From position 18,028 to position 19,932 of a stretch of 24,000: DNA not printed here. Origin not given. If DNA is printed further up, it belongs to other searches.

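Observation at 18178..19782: Orphan membrane-tethered HEPN-like protein with a degenerate catalytic motif and an ankyrin-like extracytoplasmic domain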

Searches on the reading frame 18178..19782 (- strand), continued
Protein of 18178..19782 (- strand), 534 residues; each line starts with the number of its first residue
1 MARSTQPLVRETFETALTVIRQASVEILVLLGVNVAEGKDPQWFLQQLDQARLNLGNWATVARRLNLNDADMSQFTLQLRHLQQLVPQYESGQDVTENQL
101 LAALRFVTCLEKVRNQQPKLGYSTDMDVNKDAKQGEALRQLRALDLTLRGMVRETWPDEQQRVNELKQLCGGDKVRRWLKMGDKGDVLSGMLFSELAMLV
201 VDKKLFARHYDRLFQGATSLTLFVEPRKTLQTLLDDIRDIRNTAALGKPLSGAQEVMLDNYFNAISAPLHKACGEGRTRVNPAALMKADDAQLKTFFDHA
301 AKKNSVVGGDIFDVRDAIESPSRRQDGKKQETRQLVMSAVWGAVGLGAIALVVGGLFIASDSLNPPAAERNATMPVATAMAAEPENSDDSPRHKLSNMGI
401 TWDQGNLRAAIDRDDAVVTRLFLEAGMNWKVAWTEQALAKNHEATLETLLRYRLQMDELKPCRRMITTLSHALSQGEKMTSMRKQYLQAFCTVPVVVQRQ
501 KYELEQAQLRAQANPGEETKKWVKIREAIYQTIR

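Call 42: find_homologous_proteins(query=L079:8001-9548:+)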
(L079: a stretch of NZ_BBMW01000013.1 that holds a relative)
Query L079:8001-9548:+ (516 aa): 295 proteins with E <= 0.001 among 8000 candidates; the best 120 are listed.
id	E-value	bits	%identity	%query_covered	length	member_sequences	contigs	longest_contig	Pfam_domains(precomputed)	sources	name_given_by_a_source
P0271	0.0e+0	1070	92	100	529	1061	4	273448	PF18729.8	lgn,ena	-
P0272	0.0e+0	1033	88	100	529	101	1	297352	PF18729.8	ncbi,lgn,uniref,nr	ncbi:STY4199 family HEPN domain-containing protein [Citrobacter sp. Igbk 16]|uniref:STY4199 family H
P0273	0.0e+0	1024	88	100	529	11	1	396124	PF18729.8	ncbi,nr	ncbi:hypothetical protein JGC56_19835 [Salmonella enterica subsp. enterica serovar Saintpaul]|nr:hyp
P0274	0.0e+0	1012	86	100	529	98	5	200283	PF18729.8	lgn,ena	-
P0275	5.5e-296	1000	86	100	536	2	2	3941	PF18729.8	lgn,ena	-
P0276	2.0e-290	982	84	100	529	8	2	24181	PF18729.8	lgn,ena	-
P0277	3.3e-283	958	93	89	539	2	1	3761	PF18729.8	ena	-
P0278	6.2e-250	848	72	100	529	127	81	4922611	PF18729.8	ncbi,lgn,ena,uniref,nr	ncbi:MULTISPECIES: STY4199 family HEPN domain-containing protein [Citrobacter]|uniref:STY4199 family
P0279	8.0e-248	841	71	100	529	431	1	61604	PF18729.8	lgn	-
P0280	6.1e-247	839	71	100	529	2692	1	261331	PF18729.8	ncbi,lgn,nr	ncbi:hypothetical protein FJ590_01785 [Salmonella enterica]|nr:hypothetical protein [Salmonella ente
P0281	3.1e-246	836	71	100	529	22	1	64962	PF18729.8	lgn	-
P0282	5.3e-242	822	70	100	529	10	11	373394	PF18729.8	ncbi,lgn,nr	ncbi:hypothetical protein UM55_001921 [Salmonella enterica subsp. enterica serovar Oranienburg]|nr:h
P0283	2.2e-241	820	70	100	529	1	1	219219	PF18729.8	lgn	-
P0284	9.5e-239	811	70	100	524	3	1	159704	PF18729.8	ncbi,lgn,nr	ncbi:hypothetical protein FHA40_04180 [Salmonella enterica]|nr:hypothetical protein [Salmonella ente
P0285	8.3e-238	808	69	100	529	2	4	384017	PF18729.8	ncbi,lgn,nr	ncbi:hypothetical protein FNI11_09020 [Salmonella enterica subsp. salamae]|nr:hypothetical protein [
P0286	8.4e-238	808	70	100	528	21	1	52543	PF18729.8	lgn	-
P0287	2.0e-236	804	85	81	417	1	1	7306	PF18729.8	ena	-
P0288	1.0e-235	802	69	100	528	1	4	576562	PF18729.8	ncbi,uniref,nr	ncbi:hypothetical protein C3432_21010 [Citrobacter amalonaticus]|uniref:STY4199-like HEPN domain-con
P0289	1.4e-231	788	67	100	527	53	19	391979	PF18729.8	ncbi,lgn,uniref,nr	ncbi:hypothetical protein INP82_12465 [Citrobacter sedlakii]|uniref:STY4199 family HEPN domain-conta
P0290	4.3e-231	786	67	100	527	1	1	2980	PF18729.8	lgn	-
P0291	6.5e-227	772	65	100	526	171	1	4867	PF18729.8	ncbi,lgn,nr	ncbi:TPA: hypothetical protein ND482_004464 [Citrobacter farmeri]|nr:hypothetical protein [Citrobact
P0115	1.8e-224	764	65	100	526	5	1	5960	PF18729.8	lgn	-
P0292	2.4e-217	741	64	100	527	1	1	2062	PF18729.8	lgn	-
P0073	3.5e-202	691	60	100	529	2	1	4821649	PF18729.8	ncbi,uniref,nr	ncbi:STY4199 family HEPN domain-containing protein [Enterobacter wuhouensis]|uniref:STY4199 family H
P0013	6.6e-202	690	61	100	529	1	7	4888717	PF18729.8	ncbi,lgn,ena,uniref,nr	ncbi:hypothetical protein HV346_21875 [Enterobacter sp. RHBSTW-00994]|uniref:STY4199 family HEPN dom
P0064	1.6e-201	689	60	100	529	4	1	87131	PF18729.8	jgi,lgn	-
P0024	2.4e-201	688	61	100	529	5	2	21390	PF18729.8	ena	-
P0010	1.9e-200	685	60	100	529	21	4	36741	PF18729.8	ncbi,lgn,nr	ncbi:MAG: STY4199 family HEPN domain-containing protein [Enterobacter sp.]|nr:STY4199 family HEPN do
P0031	5.4e-200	684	61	100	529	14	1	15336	PF18729.8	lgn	-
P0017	1.2e-199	683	60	100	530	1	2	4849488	PF18729.8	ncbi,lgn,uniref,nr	ncbi:TPA: hypothetical protein QCI71_003895 [Enterobacter chuandaensis]|uniref:STY4199 family HEPN d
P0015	1.4e-199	682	60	100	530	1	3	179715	PF18729.8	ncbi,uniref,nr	ncbi:STY4199 family HEPN domain-containing protein [Enterobacter sp. E-TC7]|uniref:STY4199 family HE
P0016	1.4e-199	682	60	100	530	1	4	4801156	PF18729.8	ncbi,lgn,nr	ncbi:hypothetical protein AW879_02520 [Enterobacter cloacae]|nr:STY4199 family HEPN domain-containin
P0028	2.9e-199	681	60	100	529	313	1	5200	PF18729.8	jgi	jgi:hypothetical protein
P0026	3.3e-199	681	60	100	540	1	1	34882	PF18729.8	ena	-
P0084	3.8e-199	681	59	100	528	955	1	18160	PF18729.8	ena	-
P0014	4.4e-199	681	59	100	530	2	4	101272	PF18729.8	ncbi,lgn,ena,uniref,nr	ncbi:STY4199 family HEPN domain-containing protein [Enterobacter bugandensis]|uniref:STY4199 family 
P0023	7.1e-199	680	59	100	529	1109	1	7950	PF18729.8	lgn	-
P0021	7.8e-199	680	60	100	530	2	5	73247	PF18729.8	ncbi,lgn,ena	-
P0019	1.1e-198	679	59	100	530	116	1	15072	PF18729.8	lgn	-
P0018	1.1e-198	679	59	100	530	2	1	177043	PF18729.8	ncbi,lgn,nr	ncbi:hypothetical protein VBY78_003520 [Enterobacter bugandensis]|nr:hypothetical protein [Enterobac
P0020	2.1e-198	678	60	100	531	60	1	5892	PF18729.8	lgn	-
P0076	2.2e-198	678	59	100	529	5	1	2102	PF18729.8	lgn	-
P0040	2.3e-198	678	58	100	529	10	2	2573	PF18729.8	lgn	-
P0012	3.8e-198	678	61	100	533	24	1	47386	PF18729.8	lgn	-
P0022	1.1e-197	676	59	100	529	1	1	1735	PF18729.8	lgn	-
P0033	2.2e-197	675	59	100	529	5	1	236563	PF18729.8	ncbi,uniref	ncbi:STY4199 family HEPN domain-containing protein [Enterobacter cloacae]|uniref:STY4199 family HEPN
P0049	5.2e-197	674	59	100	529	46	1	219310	PF18729.8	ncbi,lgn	ncbi:STY4199 family HEPN domain-containing protein [Enterobacter cancerogenus]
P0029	6.0e-197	674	59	100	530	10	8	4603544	PF18729.8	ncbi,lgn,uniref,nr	ncbi:STY4199 family HEPN domain-containing protein [Enterobacter sp. ECC-175]|uniref:STY4199 family 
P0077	6.0e-197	674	59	100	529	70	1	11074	PF18729.8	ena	-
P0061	6.9e-197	673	58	100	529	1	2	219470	PF18729.8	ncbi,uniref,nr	ncbi:STY4199 family HEPN domain-containing protein [Enterobacter huaxiensis]|uniref:STY4199 family H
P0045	2.0e-196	672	58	100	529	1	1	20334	PF18729.8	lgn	-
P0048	2.1e-196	672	59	100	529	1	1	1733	PF18729.8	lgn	-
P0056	2.2e-196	672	58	100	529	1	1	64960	PF18729.8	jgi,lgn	jgi:hypothetical protein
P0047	2.4e-196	672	59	100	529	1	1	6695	PF18729.8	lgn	-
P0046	2.7e-196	672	59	100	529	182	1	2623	PF18729.8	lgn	-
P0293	2.8e-196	671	60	100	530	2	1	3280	PF18729.8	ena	-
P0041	3.5e-196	671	58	100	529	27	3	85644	PF18729.8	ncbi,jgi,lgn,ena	-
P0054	3.5e-196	671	59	100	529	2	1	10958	PF18729.8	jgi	-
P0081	6.2e-196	670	59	100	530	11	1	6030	PF18729.8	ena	-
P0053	6.2e-196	670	59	100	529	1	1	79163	PF18729.8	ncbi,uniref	ncbi:STY4199 family HEPN domain-containing protein [Enterobacter mori]|uniref:STY4199 family HEPN do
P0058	7.4e-196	670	58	100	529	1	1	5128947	PF18729.8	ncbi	ncbi:STY4199 family HEPN domain-containing protein [Enterobacter mori]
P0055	8.6e-196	670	59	100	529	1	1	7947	PF18729.8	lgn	-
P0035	9.2e-196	670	58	100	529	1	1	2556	PF18729.8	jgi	-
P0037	1.1e-195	670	58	100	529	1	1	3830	PF18729.8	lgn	-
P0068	1.2e-195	669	59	100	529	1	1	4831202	PF18729.8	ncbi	ncbi:UNVERIFIED_ORG: hypothetical protein J2Y93_000089 [Pantoea agglomerans]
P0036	1.2e-195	669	58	100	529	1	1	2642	PF18729.8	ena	-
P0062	1.5e-195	669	58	100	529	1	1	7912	PF18729.8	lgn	-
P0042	1.6e-195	669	58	100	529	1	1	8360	PF18729.8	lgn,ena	-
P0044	1.6e-195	669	58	100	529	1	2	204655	PF18729.8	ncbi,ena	ncbi:STY4199 family HEPN domain-containing protein [Enterobacter mori]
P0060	2.4e-195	668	58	100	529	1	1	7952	PF18729.8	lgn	-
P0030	3.0e-195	668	59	100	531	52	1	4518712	PF18729.8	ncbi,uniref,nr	ncbi:STY4199 family HEPN domain-containing protein [Enterobacter sp. 638]|uniref:Inner membrane prot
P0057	3.4e-195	668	59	100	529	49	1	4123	PF18729.8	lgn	-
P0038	3.8e-195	668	58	100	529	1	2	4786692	PF18729.8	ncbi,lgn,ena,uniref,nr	ncbi:STY4199 family HEPN domain-containing protein [Enterobacter mori]|uniref:STY4199 family HEPN do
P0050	3.8e-195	668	58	100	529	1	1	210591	PF18729.8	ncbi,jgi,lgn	ncbi:STY4199 family HEPN domain-containing protein [Enterobacter mori]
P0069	4.8e-195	667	59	100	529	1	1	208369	PF18729.8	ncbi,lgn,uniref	ncbi:STY4199 family HEPN domain-containing protein [Enterobacter mori]|uniref:STY4199 family HEPN do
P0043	6.3e-195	667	58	100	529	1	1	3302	PF18729.8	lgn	-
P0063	2.2e-194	665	58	100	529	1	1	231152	PF18729.8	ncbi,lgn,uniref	ncbi:STY4199 family HEPN domain-containing protein [Enterobacter mori]|uniref:STY4199 family HEPN do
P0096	2.2e-194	665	59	100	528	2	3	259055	PF18729.8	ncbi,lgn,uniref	ncbi:STY4199 family HEPN domain-containing protein [Enterobacter hormaechei subsp. hormaechei]|unire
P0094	3.3e-194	665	59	100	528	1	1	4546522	PF18729.8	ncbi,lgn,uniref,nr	ncbi:STY4199 family HEPN domain-containing protein [Enterobacter hormaechei]|uniref:STY4199 family H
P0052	3.5e-194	665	58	100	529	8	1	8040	PF18729.8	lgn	-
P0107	5.0e-194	664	59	100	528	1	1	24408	PF18729.8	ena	-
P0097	5.2e-194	664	59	100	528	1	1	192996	PF18729.8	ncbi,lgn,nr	ncbi:TPA: hypothetical protein QCD06_003952 [Enterobacter hormaechei]|nr:hypothetical protein [Enter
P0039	6.6e-194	664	58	100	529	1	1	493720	PF18729.8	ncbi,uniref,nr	ncbi:hypothetical protein EXW94_09165 [Enterobacter sp. JMULE2]|uniref:STY4199 family HEPN domain-co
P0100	7.4e-194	663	59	100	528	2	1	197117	PF18729.8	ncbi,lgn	ncbi:TPA: STY4199 family HEPN domain-containing protein [Enterobacter hormaechei]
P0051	7.7e-194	663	58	100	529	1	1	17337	PF18729.8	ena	-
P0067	1.0e-193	663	58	100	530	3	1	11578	PF18729.8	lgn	-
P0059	1.2e-193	663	58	100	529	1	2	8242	PF18729.8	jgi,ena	-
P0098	1.5e-193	662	59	100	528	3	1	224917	PF18729.8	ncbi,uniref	ncbi:STY4199 family HEPN domain-containing protein [Enterobacter hormaechei subsp. hormaechei]|unire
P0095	2.2e-193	662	59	100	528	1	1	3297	PF18729.8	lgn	-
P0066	2.4e-193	662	59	100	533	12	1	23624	PF18729.8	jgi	-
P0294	8.8e-193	660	71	80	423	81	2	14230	PF18729.8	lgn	-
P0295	3.2e-192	658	59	100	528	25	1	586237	PF18729.8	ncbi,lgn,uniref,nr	ncbi:STY4199 family HEPN domain-containing protein [Superficieibacter sp. 1612_C1]|uniref:STY4199 fa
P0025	3.9e-192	658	58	100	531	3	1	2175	PF18729.8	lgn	-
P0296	1.3e-191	656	58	100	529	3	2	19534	PF18729.8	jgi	-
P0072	1.8e-191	656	58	100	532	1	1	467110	PF18729.8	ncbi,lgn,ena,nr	nr:STY4199 family HEPN domain-containing protein [uncultured Enterobacter sp.]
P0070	5.4e-191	654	58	100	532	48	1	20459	PF18729.8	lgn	-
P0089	2.8e-190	652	58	100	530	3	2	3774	PF18729.8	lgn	-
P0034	3.5e-190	651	58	100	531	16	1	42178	PF18729.8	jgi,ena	-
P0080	7.1e-190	650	59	100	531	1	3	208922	PF18729.8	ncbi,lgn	-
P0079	7.1e-190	650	59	100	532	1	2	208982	PF18729.8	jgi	-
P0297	8.2e-190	650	56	100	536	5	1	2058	PF18729.8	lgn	-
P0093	8.3e-190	650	56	100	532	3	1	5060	PF18729.8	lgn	-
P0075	1.2e-189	650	59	100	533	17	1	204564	PF18729.8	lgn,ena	-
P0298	4.7e-189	648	58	100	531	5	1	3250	PF18729.8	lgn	-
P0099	6.3e-189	647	56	100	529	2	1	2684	PF18729.8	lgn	-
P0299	7.2e-189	647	56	100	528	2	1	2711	PF18729.8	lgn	-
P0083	7.2e-189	647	58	100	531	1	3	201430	PF18729.8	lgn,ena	-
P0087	7.7e-189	647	58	100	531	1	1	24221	PF18729.8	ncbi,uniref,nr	ncbi:STY4199 family HEPN domain-containing protein [Leclercia sp. H6W5]|uniref:STY4199 family HEPN d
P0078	9.1e-189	647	58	100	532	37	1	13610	PF18729.8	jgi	-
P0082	9.1e-189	647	58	100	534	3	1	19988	PF18729.8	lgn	-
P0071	1.2e-188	646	58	100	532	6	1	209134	PF18729.8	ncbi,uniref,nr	ncbi:STY4199 family HEPN domain-containing protein [Leclercia tamurae]|uniref:STY4199 family HEPN do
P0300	1.4e-188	646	56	100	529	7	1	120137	PF18729.8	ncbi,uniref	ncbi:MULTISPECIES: STY4199 family HEPN domain-containing protein [Enterobacterales]|uniref:STY4199 f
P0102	1.5e-188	646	56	100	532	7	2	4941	PF18729.8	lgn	-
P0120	1.6e-188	646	58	100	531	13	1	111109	PF18729.8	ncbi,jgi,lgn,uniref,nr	ncbi:STY4199 family HEPN domain-containing protein [Enterobacter sp.]|uniref:STY4199 family HEPN dom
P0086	1.7e-188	646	58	100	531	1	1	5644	PF18729.8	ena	-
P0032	1.7e-188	646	58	100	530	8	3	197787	PF18729.8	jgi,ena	-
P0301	2.8e-188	645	56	100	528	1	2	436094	PF18729.8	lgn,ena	-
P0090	3.3e-188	645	58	100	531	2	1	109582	PF18729.8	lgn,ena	-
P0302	3.8e-188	645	57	100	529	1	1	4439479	PF18729.8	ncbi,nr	ncbi:STY4199 family HEPN domain-containing protein [Kosakonia sp. H02]|nr:STY4199 family HEPN domain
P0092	4.2e-188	644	58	100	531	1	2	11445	PF18729.8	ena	-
